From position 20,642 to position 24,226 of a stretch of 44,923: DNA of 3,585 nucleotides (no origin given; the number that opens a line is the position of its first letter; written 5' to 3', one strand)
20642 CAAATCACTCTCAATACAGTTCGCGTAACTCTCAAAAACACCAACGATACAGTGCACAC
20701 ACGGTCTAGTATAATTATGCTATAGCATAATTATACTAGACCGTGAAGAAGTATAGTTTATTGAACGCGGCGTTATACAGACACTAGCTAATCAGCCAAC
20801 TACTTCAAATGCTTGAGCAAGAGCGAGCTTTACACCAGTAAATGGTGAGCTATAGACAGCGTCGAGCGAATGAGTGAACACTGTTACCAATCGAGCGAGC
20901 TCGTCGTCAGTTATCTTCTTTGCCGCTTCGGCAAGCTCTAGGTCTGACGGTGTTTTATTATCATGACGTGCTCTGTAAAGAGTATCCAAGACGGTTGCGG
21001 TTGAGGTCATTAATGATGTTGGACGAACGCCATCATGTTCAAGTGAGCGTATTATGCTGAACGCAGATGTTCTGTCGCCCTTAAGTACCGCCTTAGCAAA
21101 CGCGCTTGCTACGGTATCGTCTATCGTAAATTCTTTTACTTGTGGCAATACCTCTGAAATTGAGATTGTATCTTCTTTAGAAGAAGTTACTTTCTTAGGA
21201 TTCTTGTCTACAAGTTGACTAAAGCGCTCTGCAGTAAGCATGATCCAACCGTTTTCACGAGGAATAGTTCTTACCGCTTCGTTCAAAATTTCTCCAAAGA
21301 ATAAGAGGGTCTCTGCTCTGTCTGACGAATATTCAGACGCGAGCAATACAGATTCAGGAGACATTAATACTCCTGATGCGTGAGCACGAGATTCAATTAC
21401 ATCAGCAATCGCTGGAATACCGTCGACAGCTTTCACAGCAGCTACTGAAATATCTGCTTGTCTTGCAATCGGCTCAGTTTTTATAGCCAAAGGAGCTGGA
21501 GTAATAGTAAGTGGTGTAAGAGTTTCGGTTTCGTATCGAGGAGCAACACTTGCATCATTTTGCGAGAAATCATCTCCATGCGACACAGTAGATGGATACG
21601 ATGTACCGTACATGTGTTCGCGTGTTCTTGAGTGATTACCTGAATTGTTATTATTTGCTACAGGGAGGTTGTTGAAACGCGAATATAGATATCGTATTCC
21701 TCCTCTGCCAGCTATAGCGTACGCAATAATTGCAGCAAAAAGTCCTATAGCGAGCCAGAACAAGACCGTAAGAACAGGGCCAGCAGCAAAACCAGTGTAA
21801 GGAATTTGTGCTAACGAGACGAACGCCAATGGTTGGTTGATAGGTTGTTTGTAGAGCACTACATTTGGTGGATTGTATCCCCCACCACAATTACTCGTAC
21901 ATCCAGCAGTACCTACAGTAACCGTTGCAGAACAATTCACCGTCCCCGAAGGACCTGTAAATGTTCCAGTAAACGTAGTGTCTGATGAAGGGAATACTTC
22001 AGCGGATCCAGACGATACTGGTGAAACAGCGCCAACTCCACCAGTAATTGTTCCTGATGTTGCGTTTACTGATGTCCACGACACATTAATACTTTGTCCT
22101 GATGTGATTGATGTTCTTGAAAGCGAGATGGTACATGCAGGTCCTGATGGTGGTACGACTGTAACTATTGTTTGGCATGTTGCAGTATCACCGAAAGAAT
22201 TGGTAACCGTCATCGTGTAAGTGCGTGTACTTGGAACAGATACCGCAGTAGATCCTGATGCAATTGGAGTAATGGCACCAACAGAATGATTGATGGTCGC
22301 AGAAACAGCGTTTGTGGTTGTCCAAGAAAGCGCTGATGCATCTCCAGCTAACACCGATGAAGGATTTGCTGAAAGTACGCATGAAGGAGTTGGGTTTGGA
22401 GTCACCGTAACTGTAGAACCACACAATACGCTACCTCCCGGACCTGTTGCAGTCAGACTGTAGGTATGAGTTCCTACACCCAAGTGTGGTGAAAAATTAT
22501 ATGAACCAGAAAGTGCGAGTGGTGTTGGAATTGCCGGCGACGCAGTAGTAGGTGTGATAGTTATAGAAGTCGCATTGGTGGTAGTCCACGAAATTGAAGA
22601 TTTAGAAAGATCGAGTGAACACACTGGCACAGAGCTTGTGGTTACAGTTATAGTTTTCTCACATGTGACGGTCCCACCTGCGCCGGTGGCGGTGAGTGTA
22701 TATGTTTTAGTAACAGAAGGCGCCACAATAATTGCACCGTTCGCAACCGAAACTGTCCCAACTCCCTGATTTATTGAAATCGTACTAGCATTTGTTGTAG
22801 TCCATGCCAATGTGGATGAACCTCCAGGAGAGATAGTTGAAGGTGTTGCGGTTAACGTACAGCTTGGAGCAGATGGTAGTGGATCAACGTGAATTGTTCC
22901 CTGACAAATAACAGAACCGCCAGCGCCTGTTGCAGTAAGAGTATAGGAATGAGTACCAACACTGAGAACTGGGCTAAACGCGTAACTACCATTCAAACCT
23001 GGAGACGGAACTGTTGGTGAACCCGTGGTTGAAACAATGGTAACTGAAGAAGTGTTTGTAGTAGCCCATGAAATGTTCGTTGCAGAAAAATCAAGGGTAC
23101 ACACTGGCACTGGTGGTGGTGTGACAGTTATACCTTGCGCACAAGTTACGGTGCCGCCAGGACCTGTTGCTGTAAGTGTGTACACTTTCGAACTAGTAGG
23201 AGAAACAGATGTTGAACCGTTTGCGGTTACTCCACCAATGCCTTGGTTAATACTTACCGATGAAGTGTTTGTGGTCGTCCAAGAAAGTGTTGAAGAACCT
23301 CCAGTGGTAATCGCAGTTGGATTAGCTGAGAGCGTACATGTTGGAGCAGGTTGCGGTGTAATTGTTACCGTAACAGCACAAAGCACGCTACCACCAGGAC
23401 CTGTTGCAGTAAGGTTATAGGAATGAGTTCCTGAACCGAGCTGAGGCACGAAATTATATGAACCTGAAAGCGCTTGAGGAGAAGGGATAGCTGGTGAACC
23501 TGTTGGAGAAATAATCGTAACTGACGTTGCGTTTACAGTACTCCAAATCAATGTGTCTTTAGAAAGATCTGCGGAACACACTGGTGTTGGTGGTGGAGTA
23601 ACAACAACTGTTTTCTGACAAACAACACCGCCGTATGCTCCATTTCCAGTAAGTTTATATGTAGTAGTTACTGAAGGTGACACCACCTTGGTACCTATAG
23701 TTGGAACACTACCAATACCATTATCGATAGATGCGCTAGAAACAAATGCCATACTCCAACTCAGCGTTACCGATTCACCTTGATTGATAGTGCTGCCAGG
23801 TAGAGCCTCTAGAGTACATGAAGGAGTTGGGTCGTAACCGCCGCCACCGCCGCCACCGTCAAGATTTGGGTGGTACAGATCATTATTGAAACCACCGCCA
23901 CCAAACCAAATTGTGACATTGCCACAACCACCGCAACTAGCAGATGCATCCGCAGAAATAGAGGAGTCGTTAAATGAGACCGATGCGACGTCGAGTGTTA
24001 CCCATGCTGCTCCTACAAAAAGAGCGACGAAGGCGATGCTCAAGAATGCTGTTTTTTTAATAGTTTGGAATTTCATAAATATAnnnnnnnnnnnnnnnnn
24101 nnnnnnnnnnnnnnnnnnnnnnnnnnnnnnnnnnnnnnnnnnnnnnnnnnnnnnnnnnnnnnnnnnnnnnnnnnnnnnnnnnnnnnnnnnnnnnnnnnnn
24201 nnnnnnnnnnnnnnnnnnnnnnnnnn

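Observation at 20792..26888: Tightly packed sortase operon whose two partners fit no described sortase-locus type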

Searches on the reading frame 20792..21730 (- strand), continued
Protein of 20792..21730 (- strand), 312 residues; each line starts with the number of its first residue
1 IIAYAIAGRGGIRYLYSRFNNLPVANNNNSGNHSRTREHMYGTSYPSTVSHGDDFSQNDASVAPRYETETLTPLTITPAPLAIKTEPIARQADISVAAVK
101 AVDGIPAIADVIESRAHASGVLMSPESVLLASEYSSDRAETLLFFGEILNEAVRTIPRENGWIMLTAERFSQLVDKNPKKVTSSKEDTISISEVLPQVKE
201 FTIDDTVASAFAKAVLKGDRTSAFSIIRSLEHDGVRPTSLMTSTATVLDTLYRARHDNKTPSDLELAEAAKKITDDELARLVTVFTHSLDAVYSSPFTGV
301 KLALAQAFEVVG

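Call 52: find_encoding_contigs(protein=P0093, flank=8000, max_places=2)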
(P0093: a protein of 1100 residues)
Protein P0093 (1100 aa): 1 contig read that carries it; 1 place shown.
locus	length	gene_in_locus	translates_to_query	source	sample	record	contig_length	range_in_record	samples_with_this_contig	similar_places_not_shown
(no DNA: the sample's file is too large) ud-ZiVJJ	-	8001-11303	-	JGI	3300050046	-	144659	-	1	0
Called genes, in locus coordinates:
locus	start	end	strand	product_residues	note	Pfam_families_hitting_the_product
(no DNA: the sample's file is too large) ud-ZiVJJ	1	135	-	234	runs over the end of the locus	-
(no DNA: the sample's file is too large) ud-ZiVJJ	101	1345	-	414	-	PF13506:Glyco_transf_21, PF00535:Glycos_transf_2, PF10111:Glyco_tranf_2_2, PF13641:Glyco_tranf_2_3, PF03142:Chitin_synth_2 (weak), PF13632:Glyco_trans_2_3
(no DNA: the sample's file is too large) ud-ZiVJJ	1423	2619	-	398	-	PF01409:tRNA-synt_2d, PF03147:FDX-ACB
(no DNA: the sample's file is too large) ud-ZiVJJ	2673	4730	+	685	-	PF02518:HATPase_c, PF00204:DNA_gyraseB, PF01751:Toprim, PF00986:DNA_gyraseB_C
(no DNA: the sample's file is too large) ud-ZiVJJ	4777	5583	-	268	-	PF07705:CARDB (weak)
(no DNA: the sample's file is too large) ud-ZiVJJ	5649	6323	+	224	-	PF04203:Sortase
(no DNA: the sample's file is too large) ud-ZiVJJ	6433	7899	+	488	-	-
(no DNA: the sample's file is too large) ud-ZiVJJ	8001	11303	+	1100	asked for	-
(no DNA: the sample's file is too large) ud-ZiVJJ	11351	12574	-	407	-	PF00587:tRNA-synt_2b, PF03129:HGTP_anticodon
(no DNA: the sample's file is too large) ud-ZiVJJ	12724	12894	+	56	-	-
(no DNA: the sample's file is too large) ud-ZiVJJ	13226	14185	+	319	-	-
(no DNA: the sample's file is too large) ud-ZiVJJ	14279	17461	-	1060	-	PF02811:PHP, PF07733:DNA_pol3_alpha, PF17657:DNA_pol3_finger, PF14579:HHH_6, PF01336:tRNA_anti-codon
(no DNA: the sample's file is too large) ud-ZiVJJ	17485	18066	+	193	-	PF01351:RNase_HII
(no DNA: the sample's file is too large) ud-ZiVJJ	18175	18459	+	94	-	-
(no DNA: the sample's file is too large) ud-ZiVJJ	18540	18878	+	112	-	PF01783:Ribosomal_L32p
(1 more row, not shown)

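Call 53: find_encoding_contigs(protein=P0151, flank=8000, max_places=2)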
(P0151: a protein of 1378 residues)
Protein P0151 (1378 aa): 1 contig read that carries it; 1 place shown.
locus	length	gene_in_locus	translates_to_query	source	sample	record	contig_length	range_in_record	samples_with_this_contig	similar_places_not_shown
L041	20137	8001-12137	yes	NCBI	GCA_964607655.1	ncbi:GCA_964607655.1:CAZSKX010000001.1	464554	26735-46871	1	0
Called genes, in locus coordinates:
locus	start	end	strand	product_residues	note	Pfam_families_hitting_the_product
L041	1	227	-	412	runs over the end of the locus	PF13506:Glyco_transf_21, PF03142:Chitin_synth_2 (faint), PF00535:Glycos_transf_2, PF10111:Glyco_tranf_2_2, PF13641:Glyco_tranf_2_3, PF13632:Glyco_trans_2_3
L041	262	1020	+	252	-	PF01409:tRNA-synt_2d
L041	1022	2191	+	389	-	PF03484:B5, PF03147:FDX-ACB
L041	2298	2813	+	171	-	-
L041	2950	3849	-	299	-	PF01259:SAICAR_synt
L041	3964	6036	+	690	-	PF02518:HATPase_c, PF00204:DNA_gyraseB, PF01751:Toprim, PF00986:DNA_gyraseB_C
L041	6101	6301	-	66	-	-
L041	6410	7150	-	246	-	-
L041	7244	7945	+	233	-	PF04203:Sortase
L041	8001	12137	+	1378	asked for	PF07705:CARDB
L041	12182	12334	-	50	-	-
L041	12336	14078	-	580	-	PF00587:tRNA-synt_2b, PF03129:HGTP_anticodon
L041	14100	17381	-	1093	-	PF02811:PHP, PF07733:DNA_pol3_alpha, PF17657:DNA_pol3_finger, PF14579:HHH_6, PF01336:tRNA_anti-codon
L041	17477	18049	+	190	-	PF01351:RNase_HII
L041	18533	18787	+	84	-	PF01783:Ribosomal_L32p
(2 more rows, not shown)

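Call 54: find_encoding_contigs(protein=P0085, flank=8000, max_places=2)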
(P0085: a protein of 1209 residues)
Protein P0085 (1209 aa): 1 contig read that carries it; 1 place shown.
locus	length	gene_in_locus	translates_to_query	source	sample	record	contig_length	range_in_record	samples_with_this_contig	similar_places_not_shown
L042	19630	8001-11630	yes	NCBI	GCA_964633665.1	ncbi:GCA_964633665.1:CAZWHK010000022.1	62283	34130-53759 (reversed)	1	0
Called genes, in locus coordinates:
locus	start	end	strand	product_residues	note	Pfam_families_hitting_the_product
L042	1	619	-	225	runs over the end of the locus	-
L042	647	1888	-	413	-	PF13506:Glyco_transf_21, PF03142:Chitin_synth_2 (faint), PF00535:Glycos_transf_2, PF10111:Glyco_tranf_2_2 (weak), PF13641:Glyco_tranf_2_3, PF13632:Glyco_trans_2_3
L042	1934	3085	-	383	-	PF01409:tRNA-synt_2d, PF03147:FDX-ACB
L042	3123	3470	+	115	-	PF02152:FolB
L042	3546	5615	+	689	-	PF02518:HATPase_c, PF00204:DNA_gyraseB, PF01751:Toprim, PF00986:DNA_gyraseB_C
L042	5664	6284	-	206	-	-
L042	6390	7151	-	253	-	-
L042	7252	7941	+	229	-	PF04203:Sortase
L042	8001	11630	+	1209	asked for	-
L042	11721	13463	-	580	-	PF00587:tRNA-synt_2b, PF03129:HGTP_anticodon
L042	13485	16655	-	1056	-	PF02811:PHP, PF07733:DNA_pol3_alpha, PF17657:DNA_pol3_finger, PF14579:HHH_6, PF01336:tRNA_anti-codon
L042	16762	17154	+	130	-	-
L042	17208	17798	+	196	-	PF01351:RNase_HII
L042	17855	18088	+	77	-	-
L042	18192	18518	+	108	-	PF01783:Ribosomal_L32p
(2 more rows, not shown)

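Call 82: fold_search(model_id=the predicted structure, library=viral)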
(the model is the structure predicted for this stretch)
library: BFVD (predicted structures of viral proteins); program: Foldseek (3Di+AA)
matches with E <= 10: 53; with E <= 0.001: 0
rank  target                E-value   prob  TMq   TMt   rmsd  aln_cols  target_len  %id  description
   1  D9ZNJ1                2.0e-03  1.00  0.28  0.29  14.4       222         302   12  (no name in the UniProt tables at hand)
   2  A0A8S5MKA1            9.8e-03  1.00  0.26  0.27  14.2       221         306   12  DNA-directed DNA polymerase [Siphoviridae sp. ctrpg19]
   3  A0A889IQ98            1.7e-02  1.00  0.29  0.26  14.1       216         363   11  (no name in the UniProt tables at hand)
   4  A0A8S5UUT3            2.9e-02  1.00  0.28  0.30  14.1       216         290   11  DNA polymerase III, delta subunit [Siphoviridae sp. ctaDn21]
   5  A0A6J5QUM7            4.2e-02  1.00  0.29  0.22  14.1       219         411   11  DNA-directed DNA polymerase [uncultured Caudovirales phage]
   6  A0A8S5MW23            4.2e-02  1.00  0.29  0.30  14.4       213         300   10  DNA-directed DNA polymerase [Siphoviridae sp. ctsBB38]
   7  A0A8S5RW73            6.1e-02  0.98  0.26  0.24  14.2       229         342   10  DNA polymerase III delta subunit-like C-terminal domain-containing protein [Siphoviridae sp. ctHip2]
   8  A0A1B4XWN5            9.8e-02  0.94  0.20  0.19  14.5       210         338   12  Clamp loader subunit [Tenacibaculum phage pT24]
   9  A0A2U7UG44            1.1e-01  1.00  0.25  0.20  12.9       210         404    8  Replication factor C subunit [Pandoravirus macleodensis]
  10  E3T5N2                1.3e-01  0.99  0.26  0.24  13.1       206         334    9  Putative replication factor C subunit [Cafeteria roenbergensis virus (strain BV-PW1)]
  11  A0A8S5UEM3            4.9e-01  0.84  0.26  0.14  14.6       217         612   10  Activator clamp loader [Siphoviridae sp. ctX5W26]
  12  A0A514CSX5            6.8e-01  1.00  0.20  0.34   2.3        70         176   21  Uncharacterized protein [Achromobacter phage Motura]
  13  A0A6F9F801            7.8e-01  0.14  0.18  0.14  25.2       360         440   12  (no name in the UniProt tables at hand)
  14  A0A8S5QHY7            1.0e+00  0.99  0.31  0.62   2.9       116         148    5  DNA polymerase III, subunit gamma and tau [Siphoviridae sp. ctiOl67]
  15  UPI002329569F         1.6e+00  0.11  0.17  0.14  27.9       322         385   11  (no name look-up for this kind of identifier)
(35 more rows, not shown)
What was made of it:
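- On DNA polymerase III delta (HolA, TIGR01128) / clamp-loader subunit: A viral gamma/tau fragment aligns at rmsd 2.9 A over 116 columns (call 82).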

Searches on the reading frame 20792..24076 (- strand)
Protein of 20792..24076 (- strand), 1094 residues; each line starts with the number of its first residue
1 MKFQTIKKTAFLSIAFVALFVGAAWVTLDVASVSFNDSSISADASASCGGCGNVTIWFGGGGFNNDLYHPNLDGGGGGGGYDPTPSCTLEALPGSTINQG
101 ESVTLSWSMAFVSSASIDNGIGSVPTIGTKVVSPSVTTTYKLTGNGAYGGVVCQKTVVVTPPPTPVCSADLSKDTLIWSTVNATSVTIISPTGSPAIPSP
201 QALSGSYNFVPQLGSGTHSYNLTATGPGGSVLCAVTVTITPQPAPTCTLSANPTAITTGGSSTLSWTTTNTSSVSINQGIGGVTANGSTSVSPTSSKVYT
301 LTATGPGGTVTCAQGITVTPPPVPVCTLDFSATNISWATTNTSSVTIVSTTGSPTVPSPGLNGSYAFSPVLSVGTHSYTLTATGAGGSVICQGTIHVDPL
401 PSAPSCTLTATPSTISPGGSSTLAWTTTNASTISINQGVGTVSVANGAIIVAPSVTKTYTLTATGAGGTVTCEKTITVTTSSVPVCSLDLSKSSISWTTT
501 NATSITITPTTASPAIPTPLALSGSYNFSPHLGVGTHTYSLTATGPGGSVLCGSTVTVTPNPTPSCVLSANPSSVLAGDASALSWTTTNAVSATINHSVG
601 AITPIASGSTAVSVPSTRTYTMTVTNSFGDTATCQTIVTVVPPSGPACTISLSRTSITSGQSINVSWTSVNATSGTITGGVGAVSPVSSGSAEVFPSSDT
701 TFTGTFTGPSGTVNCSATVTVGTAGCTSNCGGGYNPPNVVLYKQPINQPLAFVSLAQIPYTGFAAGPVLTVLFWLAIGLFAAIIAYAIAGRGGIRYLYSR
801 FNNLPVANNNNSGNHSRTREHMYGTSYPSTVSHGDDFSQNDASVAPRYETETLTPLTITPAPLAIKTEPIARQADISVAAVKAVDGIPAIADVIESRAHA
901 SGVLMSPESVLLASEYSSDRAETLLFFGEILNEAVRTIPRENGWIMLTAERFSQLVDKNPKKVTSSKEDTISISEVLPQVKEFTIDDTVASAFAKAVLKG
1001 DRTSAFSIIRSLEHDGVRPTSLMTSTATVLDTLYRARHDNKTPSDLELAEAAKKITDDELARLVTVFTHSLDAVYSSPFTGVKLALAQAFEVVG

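Call 3: search_protein_families(library=pfam, proteins=[window:20792-24076:-], max_evalue=1)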
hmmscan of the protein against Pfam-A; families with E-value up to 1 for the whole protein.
window:20792-24076:- (1094 aa): 1 family
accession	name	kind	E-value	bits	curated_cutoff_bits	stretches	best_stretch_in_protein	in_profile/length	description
PF16732.10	ComP_DUS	-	0.089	14.1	27.3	0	349-389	40-79/87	Type IV minor pilin ComP, DNA uptake sequence receptor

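Call 4: search_protein_families(library=ncbifam, proteins=[window:20792-24076:-], max_evalue=1)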
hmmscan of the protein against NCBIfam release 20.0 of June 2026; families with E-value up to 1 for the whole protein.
window:20792-24076:- (1094 aa): 2 families
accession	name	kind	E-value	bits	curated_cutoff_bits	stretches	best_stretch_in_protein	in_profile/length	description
TIGR01128.2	holA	equivalog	0.0057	16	80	1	972-1050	183-260/316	DNA polymerase III subunit delta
TIGR02397.1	dnaX_nterm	equivalog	0.11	11.7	250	1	963-1072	222-335/355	DNA polymerase III subunit gamma/tau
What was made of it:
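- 20792..24076 (-): 1094-aa type-I membrane surface protein and putative sortase substrate (EPO56_01715, annotated hypothetical). No Pfam or NCBIfam family above threshold (calls 3, 4).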

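Call 85: search_protein_families(library=phrogs, proteins=[window:20792-24076:-], max_evalue=0.1)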
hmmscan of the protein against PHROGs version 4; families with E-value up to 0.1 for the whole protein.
window:20792-24076:- (1094 aa): 3 families
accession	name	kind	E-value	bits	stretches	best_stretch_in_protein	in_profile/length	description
phrog_2155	-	head and packaging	2.1e-64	219.7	4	175-322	878-1020/1193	virion structural protein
phrog_29022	-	head and packaging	5e-19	68.3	4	96-344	500-757/1883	virion structural protein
phrog_9770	-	head and packaging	0.01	16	2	96-164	338-413/590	virion structural protein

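Call 89: list_cluster_members(proteins=[window:20792-24076:-, window:24084-24806:-, window:27073-28122:+, window:20326-20547:-])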
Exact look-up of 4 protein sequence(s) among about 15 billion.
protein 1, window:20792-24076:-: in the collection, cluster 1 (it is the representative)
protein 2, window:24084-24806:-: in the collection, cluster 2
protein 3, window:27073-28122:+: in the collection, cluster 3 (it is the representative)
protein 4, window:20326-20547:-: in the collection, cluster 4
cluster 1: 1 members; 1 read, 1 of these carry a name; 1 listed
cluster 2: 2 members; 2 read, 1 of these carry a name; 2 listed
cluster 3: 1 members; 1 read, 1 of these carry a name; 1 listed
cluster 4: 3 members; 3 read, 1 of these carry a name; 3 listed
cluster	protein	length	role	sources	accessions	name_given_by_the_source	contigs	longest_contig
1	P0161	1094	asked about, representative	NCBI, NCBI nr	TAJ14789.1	hypothetical protein EPO56_01715 [Patescibacteria group bacterium] | MAG: hypothetical protein EPO56_01715 [Patescibacteria group bacterium]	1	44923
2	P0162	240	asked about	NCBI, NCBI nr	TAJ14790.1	sortase [Patescibacteria group bacterium] | MAG: sortase [Patescibacteria group bacterium]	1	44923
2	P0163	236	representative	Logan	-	-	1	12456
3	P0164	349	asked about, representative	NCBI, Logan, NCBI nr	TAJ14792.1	hypothetical protein EPO56_01730 [Patescibacteria group bacterium] | MAG: hypothetical protein EPO56_01730 [Patescibacteria group bacterium]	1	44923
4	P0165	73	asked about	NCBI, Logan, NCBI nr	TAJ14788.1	hypothetical protein EPO56_01710 [Patescibacteria group bacterium] | MAG: hypothetical protein EPO56_01710 [Patescibacteria group bacterium]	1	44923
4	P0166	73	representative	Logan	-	-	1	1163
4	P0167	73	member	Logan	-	-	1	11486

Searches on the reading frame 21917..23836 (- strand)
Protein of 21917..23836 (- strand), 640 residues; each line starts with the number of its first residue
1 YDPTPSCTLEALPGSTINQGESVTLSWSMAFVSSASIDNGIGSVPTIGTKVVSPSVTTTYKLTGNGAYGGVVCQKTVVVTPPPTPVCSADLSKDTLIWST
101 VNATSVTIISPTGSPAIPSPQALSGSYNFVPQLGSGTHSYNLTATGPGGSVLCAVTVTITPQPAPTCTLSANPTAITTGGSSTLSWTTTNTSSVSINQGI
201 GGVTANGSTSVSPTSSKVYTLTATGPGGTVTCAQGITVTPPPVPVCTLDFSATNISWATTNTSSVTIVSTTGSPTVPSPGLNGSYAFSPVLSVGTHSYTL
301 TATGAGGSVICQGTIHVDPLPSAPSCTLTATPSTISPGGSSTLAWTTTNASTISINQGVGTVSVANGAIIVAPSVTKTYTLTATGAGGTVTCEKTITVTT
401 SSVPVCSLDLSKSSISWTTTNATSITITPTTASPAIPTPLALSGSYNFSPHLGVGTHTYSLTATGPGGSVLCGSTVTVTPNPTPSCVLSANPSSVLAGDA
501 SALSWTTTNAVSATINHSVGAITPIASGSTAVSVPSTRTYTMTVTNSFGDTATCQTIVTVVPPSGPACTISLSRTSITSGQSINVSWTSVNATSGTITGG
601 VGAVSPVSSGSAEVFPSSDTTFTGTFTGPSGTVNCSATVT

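Call 86: search_dna_similar(query=window:21917-23836:-, collection=phages, mode=protein, max_rows=12)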
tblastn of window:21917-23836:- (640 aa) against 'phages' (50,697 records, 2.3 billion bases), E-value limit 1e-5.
Records with a match: 6; places in all: 6; records where one place covers at least 80% of the query: 0.
Best place of each record, by identity: <60% 6.
By first word of the organism name: Synechococcus 5; Marine 1.
By host as written in the record: - 4; Synechococcus sp. SynWH7803 2.
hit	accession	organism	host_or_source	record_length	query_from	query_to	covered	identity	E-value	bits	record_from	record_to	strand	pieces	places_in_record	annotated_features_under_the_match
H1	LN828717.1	Synechococcus phage S-PM2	-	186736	136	231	15%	47.4%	8e-7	59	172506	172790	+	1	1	virion structural protein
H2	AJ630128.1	Synechococcus phage S-PM2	Synechococcus sp. SynWH7803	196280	136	231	15%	47.4%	8e-7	59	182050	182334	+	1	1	virion structural protein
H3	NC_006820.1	Synechococcus phage S-PM2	Synechococcus sp. SynWH7803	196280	136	231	15%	47.4%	8e-7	59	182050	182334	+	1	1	virion structural protein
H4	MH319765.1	Marine virus AG-345-P14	single cell amplified by WGA-X; seawater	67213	488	597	17%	39.6%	1e-7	61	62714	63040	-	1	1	record has no annotation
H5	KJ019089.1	Synechococcus phage ACG-2014j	-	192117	488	587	16%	39.2%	1e-7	61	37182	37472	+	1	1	virion structural protein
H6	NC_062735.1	Synechococcus phage ACG-2014j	-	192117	488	587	16%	39.2%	1e-7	61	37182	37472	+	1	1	virion structural protein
